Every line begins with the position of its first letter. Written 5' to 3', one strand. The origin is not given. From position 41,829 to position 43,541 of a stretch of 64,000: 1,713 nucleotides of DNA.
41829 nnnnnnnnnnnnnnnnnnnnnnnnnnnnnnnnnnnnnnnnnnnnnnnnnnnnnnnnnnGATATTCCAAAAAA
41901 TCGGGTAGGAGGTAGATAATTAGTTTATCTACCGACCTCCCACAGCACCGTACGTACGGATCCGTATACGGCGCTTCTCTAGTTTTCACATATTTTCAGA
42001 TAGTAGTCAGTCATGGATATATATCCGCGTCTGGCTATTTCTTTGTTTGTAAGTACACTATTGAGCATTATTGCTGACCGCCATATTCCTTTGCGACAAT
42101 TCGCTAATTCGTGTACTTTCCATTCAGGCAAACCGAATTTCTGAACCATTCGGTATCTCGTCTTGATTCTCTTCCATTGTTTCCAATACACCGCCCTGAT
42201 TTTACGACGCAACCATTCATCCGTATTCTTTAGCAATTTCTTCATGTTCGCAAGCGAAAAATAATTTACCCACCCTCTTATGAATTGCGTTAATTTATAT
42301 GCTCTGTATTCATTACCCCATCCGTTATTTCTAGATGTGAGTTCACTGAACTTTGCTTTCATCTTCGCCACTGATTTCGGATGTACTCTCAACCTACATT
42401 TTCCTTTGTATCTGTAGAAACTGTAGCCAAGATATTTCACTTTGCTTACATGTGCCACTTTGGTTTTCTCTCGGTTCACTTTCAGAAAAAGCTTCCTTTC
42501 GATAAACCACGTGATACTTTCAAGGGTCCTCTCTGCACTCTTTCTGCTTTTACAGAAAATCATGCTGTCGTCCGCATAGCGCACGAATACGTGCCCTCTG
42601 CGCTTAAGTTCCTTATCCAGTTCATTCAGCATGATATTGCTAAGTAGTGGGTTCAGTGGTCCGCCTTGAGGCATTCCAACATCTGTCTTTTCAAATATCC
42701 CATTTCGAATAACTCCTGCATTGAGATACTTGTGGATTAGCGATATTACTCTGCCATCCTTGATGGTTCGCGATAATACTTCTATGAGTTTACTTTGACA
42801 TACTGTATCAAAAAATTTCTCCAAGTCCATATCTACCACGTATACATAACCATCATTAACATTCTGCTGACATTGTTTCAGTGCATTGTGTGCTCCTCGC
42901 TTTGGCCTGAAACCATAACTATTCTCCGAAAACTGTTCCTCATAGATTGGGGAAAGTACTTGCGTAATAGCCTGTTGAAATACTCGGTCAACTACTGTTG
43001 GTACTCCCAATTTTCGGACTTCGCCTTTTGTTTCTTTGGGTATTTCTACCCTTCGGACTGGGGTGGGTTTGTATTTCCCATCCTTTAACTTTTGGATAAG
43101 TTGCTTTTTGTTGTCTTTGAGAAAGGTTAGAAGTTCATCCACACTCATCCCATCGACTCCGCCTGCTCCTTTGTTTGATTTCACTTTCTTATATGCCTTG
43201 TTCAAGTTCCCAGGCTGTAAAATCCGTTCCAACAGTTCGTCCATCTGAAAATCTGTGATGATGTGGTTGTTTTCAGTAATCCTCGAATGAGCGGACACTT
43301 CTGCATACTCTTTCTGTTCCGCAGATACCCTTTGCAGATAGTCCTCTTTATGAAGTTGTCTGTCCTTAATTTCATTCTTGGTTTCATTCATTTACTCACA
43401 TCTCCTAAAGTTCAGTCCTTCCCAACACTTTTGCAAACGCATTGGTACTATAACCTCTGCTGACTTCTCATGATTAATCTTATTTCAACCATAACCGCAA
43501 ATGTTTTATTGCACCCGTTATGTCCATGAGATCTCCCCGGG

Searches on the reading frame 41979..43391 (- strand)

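Call 40: search_protein_families(library=ncbifam, max_evalue=1e-10, proteins=[window:41979-43391:-])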
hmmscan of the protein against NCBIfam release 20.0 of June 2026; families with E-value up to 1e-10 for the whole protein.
window:41979-43391:- (470 aa): 5 families
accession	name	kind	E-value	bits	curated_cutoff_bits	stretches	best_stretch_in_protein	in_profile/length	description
TIGR04416.1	group_II_RT_mat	equivalog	1.8e-125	418.7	300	1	62-406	3-353/353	group II intron reverse transcriptase/maturase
NF038233.2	retron_St85_RT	exception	2.7e-21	76.1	235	1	108-378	21-273/289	retron St85 family RNA-directed DNA polymerase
NF041747.1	Drt3a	equivalog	2.4e-17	63.4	200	1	172-348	99-292/412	antiviral reverse transcriptase Drt3a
NF041746.1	Drt2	equivalog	2.7e-15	56.5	390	1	234-349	218-345/416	antiviral reverse transcriptase Drt2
NF042941.1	Retron_TIR_antiphage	equivalog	1.4e-11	43.9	600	1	84-288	2-192/464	TIR domain-containing anti-phage reverse transcriptase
